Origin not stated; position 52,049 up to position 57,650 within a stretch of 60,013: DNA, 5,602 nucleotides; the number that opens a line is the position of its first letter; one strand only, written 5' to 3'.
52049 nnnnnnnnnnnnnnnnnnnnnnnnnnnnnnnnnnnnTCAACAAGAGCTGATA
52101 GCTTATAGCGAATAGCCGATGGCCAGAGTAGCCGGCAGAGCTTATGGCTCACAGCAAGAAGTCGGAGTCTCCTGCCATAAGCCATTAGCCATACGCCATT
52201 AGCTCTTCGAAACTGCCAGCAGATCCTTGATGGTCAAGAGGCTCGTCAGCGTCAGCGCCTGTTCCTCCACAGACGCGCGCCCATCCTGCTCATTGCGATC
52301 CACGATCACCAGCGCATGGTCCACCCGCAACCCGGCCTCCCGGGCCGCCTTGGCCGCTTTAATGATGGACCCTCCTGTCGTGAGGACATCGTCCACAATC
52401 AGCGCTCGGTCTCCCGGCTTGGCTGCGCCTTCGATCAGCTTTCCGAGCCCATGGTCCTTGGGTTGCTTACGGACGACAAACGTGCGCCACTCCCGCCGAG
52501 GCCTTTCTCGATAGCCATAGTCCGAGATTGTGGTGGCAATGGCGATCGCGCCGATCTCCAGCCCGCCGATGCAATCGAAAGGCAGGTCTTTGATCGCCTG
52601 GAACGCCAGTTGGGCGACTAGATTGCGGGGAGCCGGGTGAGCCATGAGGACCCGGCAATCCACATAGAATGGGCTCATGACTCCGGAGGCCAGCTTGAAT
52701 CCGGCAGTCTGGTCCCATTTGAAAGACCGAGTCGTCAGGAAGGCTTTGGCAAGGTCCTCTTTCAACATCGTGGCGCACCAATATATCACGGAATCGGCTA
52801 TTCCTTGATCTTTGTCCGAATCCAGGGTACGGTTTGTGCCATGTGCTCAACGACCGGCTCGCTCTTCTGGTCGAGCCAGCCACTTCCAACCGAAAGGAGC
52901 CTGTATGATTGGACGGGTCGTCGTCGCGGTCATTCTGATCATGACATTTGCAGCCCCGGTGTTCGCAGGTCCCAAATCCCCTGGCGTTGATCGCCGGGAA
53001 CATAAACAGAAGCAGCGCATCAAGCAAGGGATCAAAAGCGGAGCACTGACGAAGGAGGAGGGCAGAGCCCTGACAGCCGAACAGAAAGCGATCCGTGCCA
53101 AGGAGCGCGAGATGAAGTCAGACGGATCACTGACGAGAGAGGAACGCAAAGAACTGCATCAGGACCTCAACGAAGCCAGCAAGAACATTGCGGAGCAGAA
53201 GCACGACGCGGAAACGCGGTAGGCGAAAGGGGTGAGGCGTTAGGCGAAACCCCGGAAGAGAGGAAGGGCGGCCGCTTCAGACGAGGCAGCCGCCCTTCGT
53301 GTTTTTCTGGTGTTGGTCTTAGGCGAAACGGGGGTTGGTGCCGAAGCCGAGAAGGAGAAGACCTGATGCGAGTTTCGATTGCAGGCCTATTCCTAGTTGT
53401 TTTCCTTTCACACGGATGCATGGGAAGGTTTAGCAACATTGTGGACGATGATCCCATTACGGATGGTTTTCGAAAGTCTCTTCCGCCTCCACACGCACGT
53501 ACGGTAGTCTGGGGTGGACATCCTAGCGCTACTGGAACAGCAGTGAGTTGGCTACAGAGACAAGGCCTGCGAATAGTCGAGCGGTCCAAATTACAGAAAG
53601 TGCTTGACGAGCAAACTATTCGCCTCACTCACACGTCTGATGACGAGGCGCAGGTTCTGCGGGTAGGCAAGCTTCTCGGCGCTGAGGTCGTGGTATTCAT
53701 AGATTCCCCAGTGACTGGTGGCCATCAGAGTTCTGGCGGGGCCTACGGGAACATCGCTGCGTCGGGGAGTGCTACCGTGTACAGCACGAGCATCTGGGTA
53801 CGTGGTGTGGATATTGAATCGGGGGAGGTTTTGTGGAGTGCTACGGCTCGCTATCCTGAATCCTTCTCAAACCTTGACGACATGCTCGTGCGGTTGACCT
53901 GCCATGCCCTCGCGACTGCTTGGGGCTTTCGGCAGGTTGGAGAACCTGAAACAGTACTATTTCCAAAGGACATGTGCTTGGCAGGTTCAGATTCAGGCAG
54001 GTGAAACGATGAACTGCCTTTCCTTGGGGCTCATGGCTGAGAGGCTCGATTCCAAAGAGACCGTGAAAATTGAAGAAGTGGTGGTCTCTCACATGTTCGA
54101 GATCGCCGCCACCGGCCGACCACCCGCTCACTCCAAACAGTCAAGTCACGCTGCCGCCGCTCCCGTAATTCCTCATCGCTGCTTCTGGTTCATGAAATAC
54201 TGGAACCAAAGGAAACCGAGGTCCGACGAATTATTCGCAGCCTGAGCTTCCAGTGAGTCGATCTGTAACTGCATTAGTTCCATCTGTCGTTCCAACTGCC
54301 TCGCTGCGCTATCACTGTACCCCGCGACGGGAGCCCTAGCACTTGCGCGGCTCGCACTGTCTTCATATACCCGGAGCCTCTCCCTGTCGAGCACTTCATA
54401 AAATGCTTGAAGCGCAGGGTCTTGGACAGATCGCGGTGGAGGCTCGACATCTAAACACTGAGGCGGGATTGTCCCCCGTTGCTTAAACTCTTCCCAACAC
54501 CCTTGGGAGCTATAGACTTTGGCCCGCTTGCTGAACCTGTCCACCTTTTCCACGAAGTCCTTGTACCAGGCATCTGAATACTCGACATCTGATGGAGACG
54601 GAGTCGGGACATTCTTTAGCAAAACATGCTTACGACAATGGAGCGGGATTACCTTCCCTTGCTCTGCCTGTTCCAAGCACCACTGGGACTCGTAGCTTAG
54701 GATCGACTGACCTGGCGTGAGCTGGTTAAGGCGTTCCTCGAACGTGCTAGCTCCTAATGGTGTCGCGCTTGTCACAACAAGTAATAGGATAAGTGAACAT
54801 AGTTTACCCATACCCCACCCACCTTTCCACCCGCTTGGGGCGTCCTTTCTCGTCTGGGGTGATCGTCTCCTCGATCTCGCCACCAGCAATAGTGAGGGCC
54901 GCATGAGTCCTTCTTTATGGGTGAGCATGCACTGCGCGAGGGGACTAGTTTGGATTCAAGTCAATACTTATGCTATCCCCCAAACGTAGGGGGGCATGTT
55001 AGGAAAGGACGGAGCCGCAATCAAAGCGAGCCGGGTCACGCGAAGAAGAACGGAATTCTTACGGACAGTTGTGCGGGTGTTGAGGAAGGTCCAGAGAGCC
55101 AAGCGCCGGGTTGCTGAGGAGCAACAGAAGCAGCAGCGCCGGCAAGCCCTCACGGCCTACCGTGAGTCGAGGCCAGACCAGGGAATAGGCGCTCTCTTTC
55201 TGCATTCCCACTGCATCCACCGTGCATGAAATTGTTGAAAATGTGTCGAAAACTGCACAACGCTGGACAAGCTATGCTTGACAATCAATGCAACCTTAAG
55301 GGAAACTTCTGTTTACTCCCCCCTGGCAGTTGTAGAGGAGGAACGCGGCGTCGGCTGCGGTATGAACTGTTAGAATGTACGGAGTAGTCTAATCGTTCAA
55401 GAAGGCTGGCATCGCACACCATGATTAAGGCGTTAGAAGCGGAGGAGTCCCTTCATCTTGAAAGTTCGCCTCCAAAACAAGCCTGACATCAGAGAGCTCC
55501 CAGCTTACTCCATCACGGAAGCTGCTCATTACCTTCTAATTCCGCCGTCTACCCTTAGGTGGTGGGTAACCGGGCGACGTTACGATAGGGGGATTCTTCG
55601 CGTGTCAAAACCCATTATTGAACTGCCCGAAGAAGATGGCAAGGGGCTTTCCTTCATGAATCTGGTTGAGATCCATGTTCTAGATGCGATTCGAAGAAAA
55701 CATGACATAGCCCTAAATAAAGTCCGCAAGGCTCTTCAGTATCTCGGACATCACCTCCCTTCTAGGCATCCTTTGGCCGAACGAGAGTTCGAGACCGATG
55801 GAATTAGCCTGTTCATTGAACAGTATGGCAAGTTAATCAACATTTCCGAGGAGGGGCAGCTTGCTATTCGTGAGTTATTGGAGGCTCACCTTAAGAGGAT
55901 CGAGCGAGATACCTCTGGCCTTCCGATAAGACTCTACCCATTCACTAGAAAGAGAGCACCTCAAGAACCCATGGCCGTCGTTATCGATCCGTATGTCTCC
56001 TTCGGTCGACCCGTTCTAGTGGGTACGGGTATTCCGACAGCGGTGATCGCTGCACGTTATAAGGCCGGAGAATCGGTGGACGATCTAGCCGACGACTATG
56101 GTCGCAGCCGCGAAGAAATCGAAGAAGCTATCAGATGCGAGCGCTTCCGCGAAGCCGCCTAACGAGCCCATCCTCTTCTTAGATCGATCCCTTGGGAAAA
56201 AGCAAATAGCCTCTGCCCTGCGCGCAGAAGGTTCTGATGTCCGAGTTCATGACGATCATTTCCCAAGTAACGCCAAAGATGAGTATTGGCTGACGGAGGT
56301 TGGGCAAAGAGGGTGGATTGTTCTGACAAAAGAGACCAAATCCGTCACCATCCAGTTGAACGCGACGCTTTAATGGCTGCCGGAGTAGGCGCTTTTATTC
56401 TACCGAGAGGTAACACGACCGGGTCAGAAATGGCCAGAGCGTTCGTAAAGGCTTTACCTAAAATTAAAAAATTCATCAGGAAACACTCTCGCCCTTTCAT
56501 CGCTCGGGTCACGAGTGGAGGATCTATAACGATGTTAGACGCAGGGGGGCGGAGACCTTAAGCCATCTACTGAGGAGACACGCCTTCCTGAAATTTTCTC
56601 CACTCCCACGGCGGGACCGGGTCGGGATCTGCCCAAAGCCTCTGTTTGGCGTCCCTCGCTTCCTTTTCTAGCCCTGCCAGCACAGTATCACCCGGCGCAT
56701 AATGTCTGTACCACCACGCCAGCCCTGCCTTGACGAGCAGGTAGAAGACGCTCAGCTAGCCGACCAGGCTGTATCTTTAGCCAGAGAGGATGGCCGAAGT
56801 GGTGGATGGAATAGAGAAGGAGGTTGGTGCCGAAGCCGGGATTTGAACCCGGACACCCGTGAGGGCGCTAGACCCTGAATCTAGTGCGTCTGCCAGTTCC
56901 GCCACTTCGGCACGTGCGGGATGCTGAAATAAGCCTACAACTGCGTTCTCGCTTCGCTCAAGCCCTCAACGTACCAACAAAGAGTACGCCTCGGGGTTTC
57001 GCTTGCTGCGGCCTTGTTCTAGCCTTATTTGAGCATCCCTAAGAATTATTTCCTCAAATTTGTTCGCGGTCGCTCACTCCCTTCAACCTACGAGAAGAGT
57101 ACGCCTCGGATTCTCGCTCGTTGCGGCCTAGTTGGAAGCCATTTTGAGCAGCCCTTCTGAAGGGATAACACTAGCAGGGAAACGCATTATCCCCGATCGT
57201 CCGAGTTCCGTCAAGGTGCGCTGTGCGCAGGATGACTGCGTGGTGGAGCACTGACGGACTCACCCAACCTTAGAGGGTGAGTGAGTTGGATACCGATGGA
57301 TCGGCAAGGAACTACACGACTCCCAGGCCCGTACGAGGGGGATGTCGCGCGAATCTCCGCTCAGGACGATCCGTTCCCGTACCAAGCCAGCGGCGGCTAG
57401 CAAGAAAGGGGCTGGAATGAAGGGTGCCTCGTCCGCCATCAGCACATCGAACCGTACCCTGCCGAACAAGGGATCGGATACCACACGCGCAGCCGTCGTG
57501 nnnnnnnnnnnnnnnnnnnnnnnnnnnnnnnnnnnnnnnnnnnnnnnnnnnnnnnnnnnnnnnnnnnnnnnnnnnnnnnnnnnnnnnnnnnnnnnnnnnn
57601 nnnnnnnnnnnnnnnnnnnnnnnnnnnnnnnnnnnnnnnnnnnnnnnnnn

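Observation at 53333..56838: A 3.5-kb island remnant is bounded by a 17-bp direct repeat of the tRNA-Leu(CAG) 3' end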

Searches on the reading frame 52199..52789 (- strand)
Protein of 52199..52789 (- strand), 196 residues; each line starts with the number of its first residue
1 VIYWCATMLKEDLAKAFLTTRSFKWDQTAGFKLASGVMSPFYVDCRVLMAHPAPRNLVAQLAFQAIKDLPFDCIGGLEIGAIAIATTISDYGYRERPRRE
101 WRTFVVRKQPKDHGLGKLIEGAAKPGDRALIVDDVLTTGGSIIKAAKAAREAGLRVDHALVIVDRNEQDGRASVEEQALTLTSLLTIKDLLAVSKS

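Call 6: search_protein_families(library=pfam, proteins=[window:52199-52789:-], max_evalue=0.01)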
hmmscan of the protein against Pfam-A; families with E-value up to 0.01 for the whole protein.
window:52199-52789:- (196 aa): 1 family
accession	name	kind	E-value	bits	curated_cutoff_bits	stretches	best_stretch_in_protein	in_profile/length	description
PF00156.33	Pribosyltran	-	9.8e-07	28.7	26.3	1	121-169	82-130/158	Phosphoribosyl transferase domain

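Call 37: find_related_loci(query=window:52199-52789:-, collection=metagenome_contigs, flank=8000)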
Query window:52199-52789:- (196 aa) in metagenome_contigs; peptide patterns used: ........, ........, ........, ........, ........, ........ (x = any residue, [..] = any of these).
600 stretches matched a pattern (row limit reached: there are more); 154 encode a relative of the query (tblastn E <= 1e-3); the best 80 are kept; 80 distinct loci.
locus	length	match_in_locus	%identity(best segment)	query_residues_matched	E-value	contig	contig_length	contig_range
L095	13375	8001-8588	99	1-196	5e-130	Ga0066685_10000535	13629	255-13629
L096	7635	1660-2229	88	1-190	1e-113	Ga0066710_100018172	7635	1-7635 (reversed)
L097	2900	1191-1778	92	1-196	6e-117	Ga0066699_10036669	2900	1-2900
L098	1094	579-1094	97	1-172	3e-122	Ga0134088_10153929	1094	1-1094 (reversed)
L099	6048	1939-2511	91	1-191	4e-110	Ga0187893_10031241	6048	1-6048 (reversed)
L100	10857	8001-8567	81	8-196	1e-102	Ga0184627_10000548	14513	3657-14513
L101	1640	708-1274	80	8-196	4e-108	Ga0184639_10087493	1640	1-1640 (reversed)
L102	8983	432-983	82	8-191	4e-101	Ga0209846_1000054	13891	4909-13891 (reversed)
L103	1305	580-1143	79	8-195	4e-107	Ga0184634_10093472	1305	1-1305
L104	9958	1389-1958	75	4-193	8e-93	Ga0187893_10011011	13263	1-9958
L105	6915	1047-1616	78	3-192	8e-91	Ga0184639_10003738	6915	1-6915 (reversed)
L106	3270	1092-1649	81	9-194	1e-91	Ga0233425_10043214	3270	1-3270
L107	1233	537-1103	73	4-193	7e-97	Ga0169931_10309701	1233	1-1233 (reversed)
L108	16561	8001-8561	78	9-195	8e-87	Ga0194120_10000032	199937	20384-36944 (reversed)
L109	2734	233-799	76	7-195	2e-88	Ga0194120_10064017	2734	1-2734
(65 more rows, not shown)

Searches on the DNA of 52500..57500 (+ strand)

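Call 54: search_rna_families(source=window, start=52500, end=57500, threshold=evalue, max_evalue=1)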
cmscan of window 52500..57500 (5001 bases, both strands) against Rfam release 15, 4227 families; matches with E-value up to 1: 2.
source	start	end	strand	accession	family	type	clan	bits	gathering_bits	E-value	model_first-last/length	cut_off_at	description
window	56828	56911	-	RF00005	tRNA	Gene; tRNA;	CL00001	52.3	29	1.9e-09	1-71/71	no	tRNA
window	53881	54006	+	RF02201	TTC28-AS1_4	Gene; lncRNA;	-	23.8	45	0.73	1-113/113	no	TTC28 antisense RNA 1 conserved region 4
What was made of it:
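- Tried and rejected: Only the tRNA was found (call 54).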

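Call 67: search_dna_similar(query=window:53350-56821:+, collection=plasmids, mode=distant, max_rows=8)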
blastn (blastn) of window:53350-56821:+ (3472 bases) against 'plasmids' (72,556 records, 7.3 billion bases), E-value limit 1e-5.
No match.

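Call 68: search_dna_similar(query=window:53350-56821:+, collection=phages, mode=distant, max_rows=8)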
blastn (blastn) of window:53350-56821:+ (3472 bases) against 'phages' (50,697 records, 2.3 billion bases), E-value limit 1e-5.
No match.
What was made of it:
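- On tDNA-integrated genomic island (Islander criteria): No DNA match in the plasmid or phage collections (calls 67, 68).
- Tried and rejected: Island DNA against plasmids and phages gave no match (calls 67, 68).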

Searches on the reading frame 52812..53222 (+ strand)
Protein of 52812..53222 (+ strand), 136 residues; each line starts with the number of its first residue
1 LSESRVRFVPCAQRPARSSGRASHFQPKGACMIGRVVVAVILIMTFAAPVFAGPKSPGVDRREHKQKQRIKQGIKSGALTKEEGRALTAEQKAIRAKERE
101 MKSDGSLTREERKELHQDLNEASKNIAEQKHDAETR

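Call 6: search_protein_families(library=pfam, proteins=[window:52812-53222:+], max_evalue=0.01)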
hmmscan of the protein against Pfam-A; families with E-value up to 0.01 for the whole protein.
window:52812-53222:+ (136 aa): 1 family
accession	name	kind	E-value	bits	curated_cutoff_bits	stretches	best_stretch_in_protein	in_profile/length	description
PF07219.19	HemY_N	-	0.00043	20.8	31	1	33-102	23-91/107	HemY protein N-terminus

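Call 53: search_protein_families(library=ncbifam, proteins=[window:52812-53222:+], max_evalue=0.01)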
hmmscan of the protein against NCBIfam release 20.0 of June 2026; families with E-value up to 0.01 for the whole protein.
window:52812-53222:+ (136 aa): 0 families

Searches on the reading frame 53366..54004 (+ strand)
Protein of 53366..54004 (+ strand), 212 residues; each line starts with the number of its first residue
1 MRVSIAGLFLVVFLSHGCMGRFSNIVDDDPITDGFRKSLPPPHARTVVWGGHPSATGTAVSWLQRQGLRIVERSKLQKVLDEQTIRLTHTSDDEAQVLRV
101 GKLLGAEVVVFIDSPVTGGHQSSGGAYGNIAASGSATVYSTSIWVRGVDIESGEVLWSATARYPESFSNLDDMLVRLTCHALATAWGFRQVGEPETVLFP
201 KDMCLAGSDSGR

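Call 6: search_protein_families(library=pfam, proteins=[window:53366-54004:+], max_evalue=0.01)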
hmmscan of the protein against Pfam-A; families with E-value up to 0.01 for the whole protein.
window:53366-54004:+ (212 aa): 1 family
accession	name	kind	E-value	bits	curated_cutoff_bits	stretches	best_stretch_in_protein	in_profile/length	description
PF03783.19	CsgG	-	9.3e-09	35.3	20.8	1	69-170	55-157/210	Curli production assembly/transport component CsgG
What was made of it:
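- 53366..54004 (+): CsgG-like lipoprotein, 212 aa, with its RBS 8 nt upstream. Cargo gene. Pfam CsgG, E=9e-9 (call 6).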

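Call 46: find_homologous_proteins(query=window:53366-54004:+, max_evalue=0.00001)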
Query window:53366-54004:+ (212 aa): 98 proteins with E <= 0.00001 among 711 candidates.
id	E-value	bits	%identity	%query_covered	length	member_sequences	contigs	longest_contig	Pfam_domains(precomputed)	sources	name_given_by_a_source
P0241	3.6e-138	476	100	100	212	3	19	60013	PF03783.21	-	-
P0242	7.7e-78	279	98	62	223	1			-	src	-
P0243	2.6e-77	277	62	96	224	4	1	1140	PF03783.21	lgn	-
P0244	3.2e-77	277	61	97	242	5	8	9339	PF03783.21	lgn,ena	-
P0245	1.7e-76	275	62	96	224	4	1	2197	PF03783.21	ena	-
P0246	2.7e-76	274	65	91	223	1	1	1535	-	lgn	-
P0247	2.0e-75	271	68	83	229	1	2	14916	-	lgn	-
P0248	3.0e-75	271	68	83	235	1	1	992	PF03783.21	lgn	-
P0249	3.4e-75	270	60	97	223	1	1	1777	PF03783.21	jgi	jgi:hypothetical protein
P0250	8.7e-75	269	70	83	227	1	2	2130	PF03783.21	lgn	-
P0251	1.3e-74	268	61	91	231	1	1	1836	PF03783.21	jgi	jgi:hypothetical protein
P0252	1.6e-74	268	65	86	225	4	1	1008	-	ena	-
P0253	1.9e-74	268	69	83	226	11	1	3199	PF03783.21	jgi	jgi:hypothetical protein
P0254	1.6e-73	265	67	83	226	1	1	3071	-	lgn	-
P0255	1.3e-72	262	59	97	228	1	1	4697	PF03783.21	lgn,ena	-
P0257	4.6e-72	260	60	83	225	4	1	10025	PF03783.21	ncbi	-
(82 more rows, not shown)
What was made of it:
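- Checked: It hits Pfam CsgG and has about 98 homologues (calls 6, 46).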

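Call 47: find_encoding_contigs(protein=P0247, flank=8000, max_places=2)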
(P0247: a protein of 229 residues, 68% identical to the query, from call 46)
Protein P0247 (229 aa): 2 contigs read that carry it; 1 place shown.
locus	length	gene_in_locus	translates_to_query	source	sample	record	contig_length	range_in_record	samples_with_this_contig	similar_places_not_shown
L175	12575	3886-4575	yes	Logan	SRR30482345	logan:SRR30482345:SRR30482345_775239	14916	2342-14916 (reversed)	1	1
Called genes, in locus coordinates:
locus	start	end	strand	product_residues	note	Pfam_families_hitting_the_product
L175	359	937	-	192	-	-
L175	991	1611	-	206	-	-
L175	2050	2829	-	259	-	-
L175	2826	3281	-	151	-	-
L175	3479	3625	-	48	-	-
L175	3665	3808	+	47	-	-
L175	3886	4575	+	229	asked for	-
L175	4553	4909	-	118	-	-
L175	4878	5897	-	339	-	-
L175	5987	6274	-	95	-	-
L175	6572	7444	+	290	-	PF09935:DUF2167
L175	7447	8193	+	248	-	-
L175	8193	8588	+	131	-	PF00226:DnaJ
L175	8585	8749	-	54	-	-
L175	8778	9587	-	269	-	-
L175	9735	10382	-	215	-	PF13643:DUF4145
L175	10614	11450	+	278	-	-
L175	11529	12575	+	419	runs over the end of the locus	PF13148:DUF3987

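Call 48: find_encoding_contigs(protein=P0244, flank=8000, max_places=3)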
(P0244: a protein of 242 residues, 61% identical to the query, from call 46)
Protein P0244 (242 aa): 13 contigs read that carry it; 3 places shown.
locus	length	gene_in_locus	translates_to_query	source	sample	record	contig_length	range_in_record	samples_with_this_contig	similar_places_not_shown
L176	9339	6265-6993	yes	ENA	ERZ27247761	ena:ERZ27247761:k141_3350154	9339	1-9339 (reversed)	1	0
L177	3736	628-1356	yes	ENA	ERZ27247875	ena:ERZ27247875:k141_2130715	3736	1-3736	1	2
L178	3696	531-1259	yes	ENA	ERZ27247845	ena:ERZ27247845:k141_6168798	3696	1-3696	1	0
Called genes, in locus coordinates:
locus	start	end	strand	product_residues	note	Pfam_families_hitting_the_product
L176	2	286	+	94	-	?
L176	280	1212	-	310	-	PF00491:Arginase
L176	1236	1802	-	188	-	PF01862:PvlArgDC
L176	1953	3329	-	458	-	PF00171:Aldedh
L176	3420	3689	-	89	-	-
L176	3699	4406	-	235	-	PF13462:Thioredoxin_4, PF13098:Thioredoxin_2 (faint), PF01323:DSBA (weak)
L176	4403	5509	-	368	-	PF01916:DS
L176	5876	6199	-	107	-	-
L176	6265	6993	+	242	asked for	PF03783:CsgG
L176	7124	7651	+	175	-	PF13474:SnoaL_3 (weak)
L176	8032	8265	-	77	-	PF16277:DUF4926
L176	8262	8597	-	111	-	PF21814:DUF6883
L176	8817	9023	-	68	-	PF04014:MazE_antitoxin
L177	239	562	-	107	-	-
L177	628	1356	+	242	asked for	PF03783:CsgG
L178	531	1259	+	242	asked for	PF03783:CsgG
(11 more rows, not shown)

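Call 49: find_encoding_contigs(protein=P0257, flank=8000, max_places=2)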
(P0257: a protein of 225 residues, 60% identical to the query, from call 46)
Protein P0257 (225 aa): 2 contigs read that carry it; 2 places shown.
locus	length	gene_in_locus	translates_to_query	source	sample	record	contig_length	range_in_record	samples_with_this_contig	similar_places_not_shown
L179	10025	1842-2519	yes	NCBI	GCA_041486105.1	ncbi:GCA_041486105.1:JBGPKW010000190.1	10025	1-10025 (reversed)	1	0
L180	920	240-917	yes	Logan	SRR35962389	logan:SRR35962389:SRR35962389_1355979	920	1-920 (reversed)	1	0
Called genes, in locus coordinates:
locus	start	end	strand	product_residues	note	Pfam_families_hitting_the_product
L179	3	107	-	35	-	?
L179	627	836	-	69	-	PF15919:HicB_lk_antitox, PF15970:HicB-like_2 (weak)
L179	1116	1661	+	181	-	-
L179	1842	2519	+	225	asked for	PF03783:CsgG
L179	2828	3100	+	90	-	PF14026:SCO4226-like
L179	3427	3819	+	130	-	-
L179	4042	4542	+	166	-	PF07238:PilZ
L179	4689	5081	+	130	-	-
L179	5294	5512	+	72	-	-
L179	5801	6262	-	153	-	PF12092:DUF3568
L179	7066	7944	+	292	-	-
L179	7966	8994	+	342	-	PF01545:Cation_efflux, PF16916:ZT_dimer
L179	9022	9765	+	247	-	-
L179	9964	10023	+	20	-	?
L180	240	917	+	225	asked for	PF03783:CsgG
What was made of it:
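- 53366..54004 (+): About 98 homologues, the best 60-70% identical, found in accessory neighbourhoods alongside toxin-antitoxin genes (calls 46-49).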

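Call 53: search_protein_families(library=ncbifam, proteins=[window:53366-54004:+], max_evalue=0.01)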
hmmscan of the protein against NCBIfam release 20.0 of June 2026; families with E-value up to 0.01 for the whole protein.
window:53366-54004:+ (212 aa): 0 families

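Call 69: search_protein_families(library=phrogs, proteins=[window:53366-54004:+], max_evalue=0.001)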
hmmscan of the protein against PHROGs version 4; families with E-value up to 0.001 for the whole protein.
window:53366-54004:+ (212 aa): 0 families

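Call 70: search_protein_families(library=padloc, proteins=[window:53366-54004:+], max_evalue=0.001)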
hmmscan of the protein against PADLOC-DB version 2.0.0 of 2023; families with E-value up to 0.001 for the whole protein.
window:53366-54004:+ (212 aa): 0 families

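Call 72: find_related_loci(query=window:53366-54004:+, collection=viral_contigs, flank=8000)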
Query window:53366-54004:+ (212 aa) in viral_contigs; peptide patterns used: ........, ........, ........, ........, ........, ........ (x = any residue, [..] = any of these).
8 stretches matched a pattern, but none encodes a relative of the query by tblastn (E <= 1e-3).

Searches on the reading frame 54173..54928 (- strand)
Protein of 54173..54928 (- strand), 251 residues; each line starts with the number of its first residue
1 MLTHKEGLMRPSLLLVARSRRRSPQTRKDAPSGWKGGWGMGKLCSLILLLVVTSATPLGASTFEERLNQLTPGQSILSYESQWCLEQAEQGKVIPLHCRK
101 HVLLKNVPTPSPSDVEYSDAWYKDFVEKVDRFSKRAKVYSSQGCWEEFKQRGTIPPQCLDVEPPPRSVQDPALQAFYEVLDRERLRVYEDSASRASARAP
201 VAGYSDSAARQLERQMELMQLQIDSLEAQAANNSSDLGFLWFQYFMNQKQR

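Call 6: search_protein_families(library=pfam, proteins=[window:54173-54928:-], max_evalue=0.01)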
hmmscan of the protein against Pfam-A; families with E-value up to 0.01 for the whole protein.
window:54173-54928:- (251 aa): 0 families

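Call 53: search_protein_families(library=ncbifam, proteins=[window:54173-54928:-], max_evalue=0.01)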
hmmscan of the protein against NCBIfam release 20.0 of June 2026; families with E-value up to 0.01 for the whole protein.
window:54173-54928:- (251 aa): 0 families

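Call 56: search_protein_representatives(protein=window:54173-54928:-)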
Query: 251 residues. Proteins with E-value up to 0.001 (for the whole library): 2; up to 1e-10: 1; up to 1e-30: 1. The best 2 are listed.
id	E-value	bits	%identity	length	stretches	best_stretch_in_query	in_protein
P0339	1.1e-160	548.8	100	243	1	9-251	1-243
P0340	7.7e-04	35.2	35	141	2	136-192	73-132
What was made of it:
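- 54173..54928 (-): Orphan secreted protein, 212-251 aa depending on the start. The signal-peptide-like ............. begins at 54811. Among 1.84 billion representative proteins it finds only itself, plus one marginal hit (E=7.7e-4, 35% identity over a short stretch) (call 56).
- Checked: Only the 251-aa protein is a true orphan (call 56).
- Tried and rejected: The orphan protein has no relatives (call 56).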

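Call 69: search_protein_families(library=phrogs, proteins=[window:54173-54928:-], max_evalue=0.001)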
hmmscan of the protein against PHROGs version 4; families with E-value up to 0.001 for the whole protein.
window:54173-54928:- (251 aa): 0 families
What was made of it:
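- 54173..54928 (-): No Pfam, NCBIfam or PHROG hit (calls 6, 53, 69).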

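Call 70: search_protein_families(library=padloc, proteins=[window:54173-54928:-], max_evalue=0.001)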
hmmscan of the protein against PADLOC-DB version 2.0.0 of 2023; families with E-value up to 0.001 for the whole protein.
window:54173-54928:- (251 aa): 0 families
